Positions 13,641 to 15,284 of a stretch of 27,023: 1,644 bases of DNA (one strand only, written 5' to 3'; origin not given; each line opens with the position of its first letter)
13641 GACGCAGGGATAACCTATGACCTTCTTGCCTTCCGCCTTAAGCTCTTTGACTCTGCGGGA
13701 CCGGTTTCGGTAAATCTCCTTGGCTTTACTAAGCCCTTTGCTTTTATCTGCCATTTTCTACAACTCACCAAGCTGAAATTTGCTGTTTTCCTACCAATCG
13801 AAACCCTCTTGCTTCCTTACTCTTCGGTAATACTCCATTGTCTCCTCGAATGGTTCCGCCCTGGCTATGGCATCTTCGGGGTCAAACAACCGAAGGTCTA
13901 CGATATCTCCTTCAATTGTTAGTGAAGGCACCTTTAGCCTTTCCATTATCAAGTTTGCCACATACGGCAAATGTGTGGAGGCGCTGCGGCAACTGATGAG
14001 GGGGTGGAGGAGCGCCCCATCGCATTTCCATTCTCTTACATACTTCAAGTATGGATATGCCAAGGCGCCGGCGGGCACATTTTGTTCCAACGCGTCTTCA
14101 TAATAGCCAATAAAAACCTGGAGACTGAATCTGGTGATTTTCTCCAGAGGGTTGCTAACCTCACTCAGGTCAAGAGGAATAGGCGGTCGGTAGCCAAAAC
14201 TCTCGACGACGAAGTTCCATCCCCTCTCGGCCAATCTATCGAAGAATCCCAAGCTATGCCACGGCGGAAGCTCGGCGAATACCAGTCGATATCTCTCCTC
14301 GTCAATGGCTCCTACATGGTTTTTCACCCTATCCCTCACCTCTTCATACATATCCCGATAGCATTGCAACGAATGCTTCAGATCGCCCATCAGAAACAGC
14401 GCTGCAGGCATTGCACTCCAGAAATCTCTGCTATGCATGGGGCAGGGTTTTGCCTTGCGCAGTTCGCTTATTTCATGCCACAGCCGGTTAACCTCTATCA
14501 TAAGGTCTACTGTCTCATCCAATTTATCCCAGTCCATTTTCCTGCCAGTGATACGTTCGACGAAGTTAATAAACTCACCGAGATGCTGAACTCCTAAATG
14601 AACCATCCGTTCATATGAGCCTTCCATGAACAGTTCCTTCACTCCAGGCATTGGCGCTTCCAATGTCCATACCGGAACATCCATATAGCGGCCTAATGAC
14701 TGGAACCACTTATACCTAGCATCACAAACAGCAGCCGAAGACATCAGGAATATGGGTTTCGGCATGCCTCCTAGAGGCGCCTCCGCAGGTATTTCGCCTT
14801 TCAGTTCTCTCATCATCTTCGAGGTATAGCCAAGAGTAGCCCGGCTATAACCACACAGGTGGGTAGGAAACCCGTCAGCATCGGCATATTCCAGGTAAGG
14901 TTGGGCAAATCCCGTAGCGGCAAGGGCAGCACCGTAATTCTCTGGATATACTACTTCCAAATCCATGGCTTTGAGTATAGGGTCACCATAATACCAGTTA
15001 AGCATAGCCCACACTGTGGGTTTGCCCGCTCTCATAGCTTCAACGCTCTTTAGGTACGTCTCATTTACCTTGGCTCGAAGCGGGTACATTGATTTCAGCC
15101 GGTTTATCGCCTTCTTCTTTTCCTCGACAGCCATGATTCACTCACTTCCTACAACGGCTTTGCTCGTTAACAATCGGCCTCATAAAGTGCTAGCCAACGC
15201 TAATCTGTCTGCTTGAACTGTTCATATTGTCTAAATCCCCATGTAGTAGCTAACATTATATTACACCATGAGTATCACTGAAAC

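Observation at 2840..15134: Ten-gene operon linking a BCR-like enzyme, NPN-type racemase, FpoF-like flavoprotein, IorAB and a Lut dehydrogenase: candidate undescribed aromatic 2-hydroxyacid dearomatisation pathway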

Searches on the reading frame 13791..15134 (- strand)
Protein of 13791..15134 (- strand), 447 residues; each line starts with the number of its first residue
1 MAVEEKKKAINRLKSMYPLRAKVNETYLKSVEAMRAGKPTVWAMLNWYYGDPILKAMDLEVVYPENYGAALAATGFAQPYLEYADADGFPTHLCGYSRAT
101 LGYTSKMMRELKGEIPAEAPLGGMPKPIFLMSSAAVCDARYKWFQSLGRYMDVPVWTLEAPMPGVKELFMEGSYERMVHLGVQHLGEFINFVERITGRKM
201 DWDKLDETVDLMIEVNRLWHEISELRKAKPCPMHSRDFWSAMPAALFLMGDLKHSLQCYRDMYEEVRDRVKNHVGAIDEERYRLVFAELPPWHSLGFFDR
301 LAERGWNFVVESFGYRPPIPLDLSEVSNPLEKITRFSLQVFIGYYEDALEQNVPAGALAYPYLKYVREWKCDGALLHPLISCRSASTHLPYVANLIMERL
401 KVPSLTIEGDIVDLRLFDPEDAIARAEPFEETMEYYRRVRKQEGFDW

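Call 4: search_protein_families(library=pfam, proteins=[window:13791-15134:-], max_evalue=0.001)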
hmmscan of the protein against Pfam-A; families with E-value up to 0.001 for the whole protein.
window:13791-15134:- (447 aa): 1 family
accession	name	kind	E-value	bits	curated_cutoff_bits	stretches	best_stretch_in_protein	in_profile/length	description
PF06050.19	HGD-D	-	1.2e-45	157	28.4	1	47-429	2-338/342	2-hydroxyglutaryl-CoA dehydratase, D-component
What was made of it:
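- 13791..15134 (-): g1 (M1). Catalytic alpha-type HGD-D subunit, related to HadB and BzdO. Predicted [4Fe-4S] site on C94/C137/C382. E65 is kept. R140 replaces BzdO His131. Pfam HGD-D 157 bits (call 4).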

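Call 5: search_protein_families(library=ncbifam, proteins=[window:13791-15134:-], max_evalue=0.001)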
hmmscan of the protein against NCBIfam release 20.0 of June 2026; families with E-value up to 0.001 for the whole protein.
window:13791-15134:- (447 aa): 4 families
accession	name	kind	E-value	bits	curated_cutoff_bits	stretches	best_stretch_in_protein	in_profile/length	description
NF052455.1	HyiscapDhHadB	equivalog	6.4e-38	130.4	750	1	20-434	9-395/398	(R)-2-hydroxyisocaproyl-CoA dehydratase subunit alpha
TIGR03191.1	benz_CoA_bzdO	equivalog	2.6e-29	102.7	448.6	1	40-303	32-281/430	benzoyl-CoA reductase, bzd-type, subunit O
TIGR02260.1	benz_CoA_red_B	equivalog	1.7e-14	53.3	486.55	1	81-427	72-407/413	benzoyl-CoA reductase subunit B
NF040772.1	double_cubane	equivalog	1.2e-08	34.4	350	1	135-290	93-237/372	double-cubane-cluster-containing anaerobic reductase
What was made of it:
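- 13791..15134 (-): NCBIfam HadB 130 bits against a cut-off of 750, and BzdO 103 against 449 (call 5).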

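Call 15: search_solved_structures(query=window:13791-15134:-, max_evalue=0.001, show_alignments=2)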
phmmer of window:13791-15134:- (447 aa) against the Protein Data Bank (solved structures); distinct sequences matched with E-value up to 0.001: 5.
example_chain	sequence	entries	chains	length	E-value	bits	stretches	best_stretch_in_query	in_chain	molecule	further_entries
3o3m_A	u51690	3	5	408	4.8e-30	108.3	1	23-441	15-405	alpha subunit 2-hydroxyisocaproyl-CoA dehydratase | alpha-subunit 2-hydroxyisocaproyl-CoA dehydratase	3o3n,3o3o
8s02_A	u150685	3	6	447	1.4e-25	93.5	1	42-302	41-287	BzdO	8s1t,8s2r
9g87_A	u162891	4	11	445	8e-19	71.3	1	52-279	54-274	3-methylbenzoyl-CoA reductase beta subunit MbdO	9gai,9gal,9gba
7yyl_C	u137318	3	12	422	9.5e-07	31.5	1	135-411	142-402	Dehydratase family protein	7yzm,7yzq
6eno_A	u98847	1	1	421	9.9e-07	31.4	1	135-411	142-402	Dehydratase family protein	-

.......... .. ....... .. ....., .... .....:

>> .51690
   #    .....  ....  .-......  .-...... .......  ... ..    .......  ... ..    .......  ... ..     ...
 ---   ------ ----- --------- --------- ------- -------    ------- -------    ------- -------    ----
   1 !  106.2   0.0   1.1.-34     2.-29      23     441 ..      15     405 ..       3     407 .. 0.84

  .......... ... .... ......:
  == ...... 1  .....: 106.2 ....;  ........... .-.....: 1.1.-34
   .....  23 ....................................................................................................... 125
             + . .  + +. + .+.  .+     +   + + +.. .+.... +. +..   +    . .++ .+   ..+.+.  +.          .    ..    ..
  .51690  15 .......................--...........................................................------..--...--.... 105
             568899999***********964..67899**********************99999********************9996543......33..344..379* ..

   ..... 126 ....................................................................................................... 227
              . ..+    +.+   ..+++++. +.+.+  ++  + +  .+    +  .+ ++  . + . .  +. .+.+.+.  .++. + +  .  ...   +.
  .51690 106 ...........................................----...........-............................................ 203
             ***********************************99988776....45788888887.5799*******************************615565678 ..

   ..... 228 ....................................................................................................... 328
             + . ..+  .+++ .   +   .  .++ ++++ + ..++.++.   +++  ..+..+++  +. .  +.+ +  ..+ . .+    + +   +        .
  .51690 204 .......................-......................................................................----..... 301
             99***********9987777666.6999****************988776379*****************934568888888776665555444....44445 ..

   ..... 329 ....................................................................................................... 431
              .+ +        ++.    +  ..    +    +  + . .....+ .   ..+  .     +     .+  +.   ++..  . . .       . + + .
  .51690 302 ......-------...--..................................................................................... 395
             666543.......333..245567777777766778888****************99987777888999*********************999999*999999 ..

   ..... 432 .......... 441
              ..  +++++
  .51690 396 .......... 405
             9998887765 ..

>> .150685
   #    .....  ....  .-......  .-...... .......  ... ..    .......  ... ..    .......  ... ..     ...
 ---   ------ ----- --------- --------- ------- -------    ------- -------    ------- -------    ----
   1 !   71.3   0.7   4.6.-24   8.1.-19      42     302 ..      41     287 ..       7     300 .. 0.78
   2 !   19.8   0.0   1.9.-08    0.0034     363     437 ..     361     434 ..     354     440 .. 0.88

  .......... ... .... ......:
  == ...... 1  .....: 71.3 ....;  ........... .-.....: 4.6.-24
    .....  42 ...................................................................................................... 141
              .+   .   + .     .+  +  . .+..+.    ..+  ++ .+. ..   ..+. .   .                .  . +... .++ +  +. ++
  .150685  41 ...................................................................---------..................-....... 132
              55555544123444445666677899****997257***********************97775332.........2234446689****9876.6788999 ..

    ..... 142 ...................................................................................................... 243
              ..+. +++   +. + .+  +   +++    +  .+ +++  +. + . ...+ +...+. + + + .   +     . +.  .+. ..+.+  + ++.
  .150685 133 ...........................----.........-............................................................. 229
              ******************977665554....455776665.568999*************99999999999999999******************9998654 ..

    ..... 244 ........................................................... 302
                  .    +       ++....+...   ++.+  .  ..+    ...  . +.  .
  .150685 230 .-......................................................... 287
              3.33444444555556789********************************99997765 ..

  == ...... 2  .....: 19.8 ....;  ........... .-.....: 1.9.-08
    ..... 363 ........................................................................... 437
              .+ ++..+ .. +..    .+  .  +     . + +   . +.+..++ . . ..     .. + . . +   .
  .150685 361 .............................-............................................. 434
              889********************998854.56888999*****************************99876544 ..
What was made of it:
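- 13791..15134 (-): PDB 3O3M_A 108 bits and 8S02_A 93 bits, with residue mapping (call 15).
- g1's best matches are HadB (130 bits in NCBIfam, 108 bits in PDB), and it shares the YPEN motif around Glu65 (calls 5, 15).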
